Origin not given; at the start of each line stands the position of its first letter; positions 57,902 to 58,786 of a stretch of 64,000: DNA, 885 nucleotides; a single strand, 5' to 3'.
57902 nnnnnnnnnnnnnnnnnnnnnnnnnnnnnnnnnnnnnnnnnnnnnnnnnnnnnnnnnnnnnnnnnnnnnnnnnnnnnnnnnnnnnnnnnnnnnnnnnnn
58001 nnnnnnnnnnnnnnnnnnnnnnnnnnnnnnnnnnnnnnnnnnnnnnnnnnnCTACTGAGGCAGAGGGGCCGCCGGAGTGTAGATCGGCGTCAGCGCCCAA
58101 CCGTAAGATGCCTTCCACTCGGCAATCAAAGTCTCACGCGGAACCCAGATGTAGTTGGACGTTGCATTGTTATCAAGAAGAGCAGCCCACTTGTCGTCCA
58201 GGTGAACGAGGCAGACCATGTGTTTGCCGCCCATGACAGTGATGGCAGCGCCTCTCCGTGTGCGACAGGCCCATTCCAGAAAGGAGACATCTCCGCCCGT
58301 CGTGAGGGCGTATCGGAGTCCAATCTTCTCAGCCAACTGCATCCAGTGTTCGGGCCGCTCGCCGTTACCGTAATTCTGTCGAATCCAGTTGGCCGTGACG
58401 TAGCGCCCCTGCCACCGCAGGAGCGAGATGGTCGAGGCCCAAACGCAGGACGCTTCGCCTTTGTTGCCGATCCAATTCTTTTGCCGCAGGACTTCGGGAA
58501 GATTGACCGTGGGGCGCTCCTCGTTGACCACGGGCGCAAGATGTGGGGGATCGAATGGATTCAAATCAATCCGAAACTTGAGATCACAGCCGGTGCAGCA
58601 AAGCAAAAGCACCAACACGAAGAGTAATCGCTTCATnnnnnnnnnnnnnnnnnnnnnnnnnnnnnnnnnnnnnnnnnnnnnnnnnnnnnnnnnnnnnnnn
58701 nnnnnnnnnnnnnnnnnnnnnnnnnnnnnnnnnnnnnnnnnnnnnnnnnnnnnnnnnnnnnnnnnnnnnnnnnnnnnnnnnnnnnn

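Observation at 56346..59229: Putative lysis cassette at the head of a lambda-like late operon, containing a periplasmic thioredoxin (WCGPC) lipoprotein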

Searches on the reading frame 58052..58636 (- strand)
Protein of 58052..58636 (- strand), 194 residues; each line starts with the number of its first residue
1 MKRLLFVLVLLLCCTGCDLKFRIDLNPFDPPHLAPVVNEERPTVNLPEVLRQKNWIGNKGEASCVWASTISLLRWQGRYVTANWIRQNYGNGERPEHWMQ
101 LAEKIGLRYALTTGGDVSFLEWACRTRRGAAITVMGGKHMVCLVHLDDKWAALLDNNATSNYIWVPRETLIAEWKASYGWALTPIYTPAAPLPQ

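Call 4: search_protein_families(library=pfam, proteins=[window:58052-58636:-], max_evalue=0.1)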
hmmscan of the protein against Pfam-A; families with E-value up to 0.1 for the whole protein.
window:58052-58636:- (194 aa): 1 family
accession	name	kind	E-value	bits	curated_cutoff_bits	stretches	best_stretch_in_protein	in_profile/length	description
PF20137.4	DUF6527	-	0.012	15.9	23.6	1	9-45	3-39/63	Family of unknown function (DUF6527)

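Call 5: search_protein_families(library=phrogs, proteins=[window:58052-58636:-], max_evalue=0.1)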
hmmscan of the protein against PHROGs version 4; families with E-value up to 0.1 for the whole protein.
window:58052-58636:- (194 aa): 0 families

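Call 6: search_protein_families(library=ncbifam, proteins=[window:58052-58636:-], max_evalue=0.1)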
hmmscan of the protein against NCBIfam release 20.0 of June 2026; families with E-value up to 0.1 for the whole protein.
window:58052-58636:- (194 aa): 0 families

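Call 10: search_solved_structures(query=window:58052-58636:-, max_evalue=10, show_alignments=2)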
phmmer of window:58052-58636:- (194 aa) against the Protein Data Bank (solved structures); distinct sequences matched with E-value up to 10: 2.
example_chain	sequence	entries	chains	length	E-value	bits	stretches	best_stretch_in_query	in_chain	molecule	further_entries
5b13_A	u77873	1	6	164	0.6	12.7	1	65-129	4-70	Phycoerythrin alpha subunit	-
1lia_A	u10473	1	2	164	0.66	12.5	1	65-129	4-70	R-PHYCOERYTHRIN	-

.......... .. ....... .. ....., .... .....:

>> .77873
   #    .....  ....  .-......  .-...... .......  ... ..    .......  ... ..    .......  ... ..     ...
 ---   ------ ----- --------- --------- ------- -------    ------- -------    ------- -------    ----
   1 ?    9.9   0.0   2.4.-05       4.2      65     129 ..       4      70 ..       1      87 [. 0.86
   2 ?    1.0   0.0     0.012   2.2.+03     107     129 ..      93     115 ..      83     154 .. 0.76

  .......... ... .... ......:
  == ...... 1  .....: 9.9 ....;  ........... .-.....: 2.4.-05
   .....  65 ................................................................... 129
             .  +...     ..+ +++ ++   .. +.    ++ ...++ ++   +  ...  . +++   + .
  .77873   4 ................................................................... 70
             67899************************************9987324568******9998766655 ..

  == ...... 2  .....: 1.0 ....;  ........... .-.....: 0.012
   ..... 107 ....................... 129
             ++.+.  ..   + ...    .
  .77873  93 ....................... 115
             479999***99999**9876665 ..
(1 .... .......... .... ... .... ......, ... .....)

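Call 23: find_homologous_proteins(query=window:58052-58636:-, max_evalue=0.001)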
Query window:58052-58636:- (194 aa): 348 proteins with E <= 0.001 among 443 candidates; the best 120 are listed.
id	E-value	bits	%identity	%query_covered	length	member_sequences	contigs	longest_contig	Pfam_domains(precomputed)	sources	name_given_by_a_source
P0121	4.0e-133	459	100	100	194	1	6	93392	-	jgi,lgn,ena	-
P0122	4.6e-106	371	82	100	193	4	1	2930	-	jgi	jgi:hypothetical protein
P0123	1.7e-99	349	81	94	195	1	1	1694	-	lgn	-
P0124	1.6e-94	333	73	100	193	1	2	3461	-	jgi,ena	jgi:hypothetical protein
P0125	5.1e-94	332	75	99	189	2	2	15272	-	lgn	-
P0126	1.7e-93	330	74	100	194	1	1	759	-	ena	-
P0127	7.8e-87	308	69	92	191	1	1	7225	-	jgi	jgi:hypothetical protein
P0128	6.1e-77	276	63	100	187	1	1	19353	-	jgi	jgi:hypothetical protein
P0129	5.2e-76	273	64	97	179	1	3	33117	-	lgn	-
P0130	1.1e-75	272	65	92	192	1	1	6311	-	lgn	-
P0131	2.3e-75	271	65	100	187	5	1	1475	-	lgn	-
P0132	5.2e-75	269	63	100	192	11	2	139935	-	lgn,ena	-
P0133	6.2e-75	269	65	100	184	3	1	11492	-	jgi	-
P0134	8.2e-75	269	64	99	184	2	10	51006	-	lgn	-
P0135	9.5e-75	269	72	84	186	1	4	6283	-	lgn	-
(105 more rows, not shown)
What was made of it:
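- A JGI annotation names one B homologue after the double-glycine peptidase domain (call 23).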

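Call 25: search_solved_structures(query=A2, max_evalue=10, show_alignments=3)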
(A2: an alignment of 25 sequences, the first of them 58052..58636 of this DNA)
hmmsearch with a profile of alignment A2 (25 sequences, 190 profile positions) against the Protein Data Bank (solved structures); distinct sequences matched with E-value up to 10: 0.

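Call 26: search_protein_families(library=pfam, alignment_id=A2, max_evalue=1)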
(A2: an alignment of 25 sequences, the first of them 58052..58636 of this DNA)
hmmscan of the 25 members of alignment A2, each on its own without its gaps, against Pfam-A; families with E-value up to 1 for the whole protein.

A. member 1, window:58052-58636:- (194 aa): 1 family
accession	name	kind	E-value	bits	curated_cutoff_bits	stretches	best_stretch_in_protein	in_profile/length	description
PF20137.4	DUF6527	-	0.012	15.9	23.6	1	9-45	3-39/63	Family of unknown function (DUF6527)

B. families by the number of members that match (of 25 scanned): 7 families
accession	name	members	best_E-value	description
PF08139.17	LPAM_1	7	0.00073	Prokaryotic membrane lipoprotein lipid attachment site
PF19339.4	ANGEL2_N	2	0.12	Protein angel homolog 2 N-terminal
PF20137.4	DUF6527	1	0.012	Family of unknown function (DUF6527)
PF00786.33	PBD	1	0.012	P21-Rho-binding domain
PF13627.12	LptM_cons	1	0.036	LPS-assembly lipoprotein LptM, conserved region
PF01120.23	Alpha_L_fucos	1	0.11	Alpha-L-fucosidase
PF21001.2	YqiJ_N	1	0.12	Inner membrane protein YqiJ, N-terminal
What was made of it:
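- B is a free-standing lipoprotein with no Pfam C39 match (calls 4, 26).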

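Call 33: predict_structure(alignment_id=A2)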
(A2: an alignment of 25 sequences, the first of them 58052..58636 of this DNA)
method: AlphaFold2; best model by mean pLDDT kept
length: 194 residues; sequences in the alignment: 25
mean_pLDDT: 77.5   pTM: 0.70
mean pLDDT of the five models: 77.5, 76.7, 74.2, 73.5, 71.0
residues with pLDDT >= 90: 82; 70-90: 51; 50-70: 33; < 50: 28
segments of 3 or more residues with pLDDT < 50: 16-43
pLDDT, mean of each block of 10 residues (from residue 1): 70 49 39 40 58 67 87 91 88 80 91 93 93 89 96 86 93 93 78 61
secondary structure, 60 per line:
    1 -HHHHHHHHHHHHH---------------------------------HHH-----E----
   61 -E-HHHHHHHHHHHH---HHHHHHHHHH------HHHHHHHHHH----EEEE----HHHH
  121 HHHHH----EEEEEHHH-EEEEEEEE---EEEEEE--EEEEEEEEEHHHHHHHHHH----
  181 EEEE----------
elements in order: H2-14 H64-75 H79-88 H95-104 E109-112 H117-125 E130-134 E139-146 E150-155 E158-166 H167-176 E181-184

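Call 56: find_related_loci(query=A2, collection=viral_contigs, flank=6000)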
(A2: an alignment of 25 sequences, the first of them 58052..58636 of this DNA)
Query A2 (194 aa) in viral_contigs; peptide patterns used: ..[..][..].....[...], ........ (x = any residue, [..] = any of these).
125 stretches matched a pattern; 110 encode a relative of the query (tblastn E <= 1e-3); the best 80 are kept; 80 distinct loci.
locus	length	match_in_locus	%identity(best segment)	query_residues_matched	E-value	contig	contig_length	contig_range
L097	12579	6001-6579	84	1-194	2e-104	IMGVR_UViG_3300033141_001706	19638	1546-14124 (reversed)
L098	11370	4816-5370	63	1-194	5e-78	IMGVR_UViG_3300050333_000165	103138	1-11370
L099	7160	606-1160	64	1-194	3e-77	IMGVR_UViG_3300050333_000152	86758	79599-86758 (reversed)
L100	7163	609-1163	62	1-194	3e-76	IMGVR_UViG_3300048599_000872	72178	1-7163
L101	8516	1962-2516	62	1-194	3e-76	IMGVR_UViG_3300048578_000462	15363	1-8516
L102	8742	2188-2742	62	1-194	5e-76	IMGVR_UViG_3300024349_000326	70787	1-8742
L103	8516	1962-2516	62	1-194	5e-76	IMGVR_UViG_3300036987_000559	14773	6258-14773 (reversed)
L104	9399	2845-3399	62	1-194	5e-76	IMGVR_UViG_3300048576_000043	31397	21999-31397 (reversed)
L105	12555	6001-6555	62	1-194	1e-75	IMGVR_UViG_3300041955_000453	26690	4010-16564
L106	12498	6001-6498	69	29-194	1e-75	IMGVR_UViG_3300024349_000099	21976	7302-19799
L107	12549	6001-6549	60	1-194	1e-75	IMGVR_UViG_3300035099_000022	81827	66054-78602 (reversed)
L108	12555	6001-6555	61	1-194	2e-75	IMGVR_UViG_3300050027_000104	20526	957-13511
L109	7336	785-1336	59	1-194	1e-74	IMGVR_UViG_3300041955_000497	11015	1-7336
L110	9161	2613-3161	62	1-194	8e-75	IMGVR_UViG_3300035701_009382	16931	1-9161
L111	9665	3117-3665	60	1-193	2e-75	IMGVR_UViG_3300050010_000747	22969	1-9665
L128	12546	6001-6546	59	1-194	1e-71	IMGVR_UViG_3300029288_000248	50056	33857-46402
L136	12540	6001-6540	60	15-194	3e-70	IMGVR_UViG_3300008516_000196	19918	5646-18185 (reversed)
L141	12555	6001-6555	59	1-193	3e-69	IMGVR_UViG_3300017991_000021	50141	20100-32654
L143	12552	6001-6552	59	4-187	6e-69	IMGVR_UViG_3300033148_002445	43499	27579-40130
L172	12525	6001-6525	54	1-193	2e-59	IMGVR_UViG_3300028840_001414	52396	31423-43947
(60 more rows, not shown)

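Call 59: search_protein_families(library=phrogs, proteins=[L141:663-5378:+, L141:8298-8561:+, L141:8990-10165:+, L143:8308-8520:+, L128:8227-8541:+, L128:9119-10270:+, L136:7683-7952:+], max_evalue=0.01)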
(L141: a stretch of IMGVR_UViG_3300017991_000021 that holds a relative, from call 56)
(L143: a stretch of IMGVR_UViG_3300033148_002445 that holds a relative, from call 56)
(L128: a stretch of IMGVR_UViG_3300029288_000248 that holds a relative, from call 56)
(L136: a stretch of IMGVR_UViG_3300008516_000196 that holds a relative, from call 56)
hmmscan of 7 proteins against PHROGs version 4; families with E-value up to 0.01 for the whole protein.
L141:663-5378:+ (1571 aa): 2 families
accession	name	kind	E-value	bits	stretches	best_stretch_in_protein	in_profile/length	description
phrog_9854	-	unknown function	7.7e-39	134.1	2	955-1459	1086-1602/1636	-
phrog_14770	-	unknown function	5.8e-20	70.7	1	774-1219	2673-3111/3427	-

L141:8298-8561:+ (87 aa): 0 families

L141:8990-10165:+ (391 aa): 2 families
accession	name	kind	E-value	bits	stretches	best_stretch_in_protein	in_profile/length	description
phrog_1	-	integration and excision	4.1e-08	33.9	1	33-369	119-436/611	integrase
phrog_216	-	integration and excision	5.2e-07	30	1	157-372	18-228/301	integrase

L143:8308-8520:+ (70 aa): 0 families

L128:8227-8541:+ (104 aa): 0 families

L128:9119-10270:+ (383 aa): 2 families
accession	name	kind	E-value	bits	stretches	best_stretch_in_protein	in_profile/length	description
phrog_1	-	integration and excision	5.2e-19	69.9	1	33-363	131-441/611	integrase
phrog_216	-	integration and excision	1.4e-11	45.1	1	150-364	21-231/301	integrase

L136:7683-7952:+ (89 aa): 0 families

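Call 87: fold_search(model_id=the predicted structure, library=viral)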
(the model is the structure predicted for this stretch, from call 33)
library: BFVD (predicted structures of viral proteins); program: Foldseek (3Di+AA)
matches with E <= 10: 941; with E <= 0.001: 1
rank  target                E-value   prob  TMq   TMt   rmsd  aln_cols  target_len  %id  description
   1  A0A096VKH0            9.0e-04  1.00  0.46  0.32   4.5       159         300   11  Lysozyme [Synechococcus phage S-CBP1]
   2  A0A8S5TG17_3          4.0e-03  0.99  0.45  0.09  14.2       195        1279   12  Tail tape measure [Myoviridae sp. ctIty1]
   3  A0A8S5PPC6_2          4.6e-03  0.99  0.38  0.07   6.3       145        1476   12  Morphogenesis protein 1 wall, phi29, hydrolase, infection [Myoviridae sp. ctwwN25]
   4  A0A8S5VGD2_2          4.6e-03  0.99  0.38  0.06   7.3       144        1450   12  Peptidase [Myoviridae sp. ctkfK18]
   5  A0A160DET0            6.2e-03  0.99  0.42  0.41   7.9       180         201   16  Endolysin [Gordonia phage OneUp]
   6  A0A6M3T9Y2            6.6e-03  0.89  0.30  0.41   6.2       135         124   11  Uncharacterized protein [Sphingomonas phage Kharn]
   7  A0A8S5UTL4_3          8.5e-03  0.95  0.37  0.08   9.0       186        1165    8  Morphogenesis protein 1 hydrolase [Myoviridae sp. ctYA416]
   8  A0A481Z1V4            9.0e-03  0.97  0.40  0.41   6.4       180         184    8  Uncharacterized protein [Mimivirus LCMiAC02]
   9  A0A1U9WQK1            1.0e-02  0.89  0.30  0.41   8.4       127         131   11  Uncharacterized protein [Geobacillus phage TP-84]
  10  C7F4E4                1.2e-02  0.98  0.39  0.20   5.7       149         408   13  (no name in the UniProt tables at hand)
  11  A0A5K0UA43            1.2e-02  0.97  0.40  0.28   5.2       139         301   14  Uncharacterized protein (Fragment) [Yasminevirus sp. GU-2018]
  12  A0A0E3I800            1.8e-02  0.92  0.43  0.20  16.2       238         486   10  Lysozyme [Synechococcus phage ACG-2014f]
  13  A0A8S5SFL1            2.0e-02  0.97  0.43  0.35   6.4       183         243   14  Peptidase [Podoviridae sp. ctZih56]
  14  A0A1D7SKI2            2.8e-02  0.99  0.46  0.10   4.4       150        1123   10  Lysozyme [Cyanophage S-RIM14]
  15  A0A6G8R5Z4            2.8e-02  0.66  0.32  0.17  10.1       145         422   14  Endolysin [Synechococcus phage S-N03]
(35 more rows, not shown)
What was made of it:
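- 58052..58636 (-): B: 194-aa lipoprotein with a C39-like papain-fold cysteine peptidase domain. Its start overlaps the stop of A by 4 nt (ATGA). The top viral structural neighbours are annotated lysozyme, endolysin or peptidase, at weak E-values (call 87).
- B's viral structural neighbours are mostly annotated lysozyme, endolysin or peptidase (call 87).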

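Call 98: search_protein_families(library=phrogs, proteins=[L172:19-435:+, L172:438-5366:+], max_evalue=0.01)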
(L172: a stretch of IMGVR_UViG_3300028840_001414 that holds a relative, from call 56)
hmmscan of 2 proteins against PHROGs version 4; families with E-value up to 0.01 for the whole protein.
L172:19-435:+ (138 aa): 0 families

L172:438-5366:+ (1642 aa): 2 families
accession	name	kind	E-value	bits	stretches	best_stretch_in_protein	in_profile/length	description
phrog_9854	-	unknown function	1.5e-36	126.5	2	1036-1528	1092-1599/1636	-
phrog_14770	-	unknown function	7.1e-18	63.8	1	844-1531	2662-3381/3427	-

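Call 99: search_protein_families(library=padloc, proteins=[window:58052-58636:-], max_evalue=0.01)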
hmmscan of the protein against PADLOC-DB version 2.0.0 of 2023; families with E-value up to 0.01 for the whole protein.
window:58052-58636:- (194 aa): 0 families
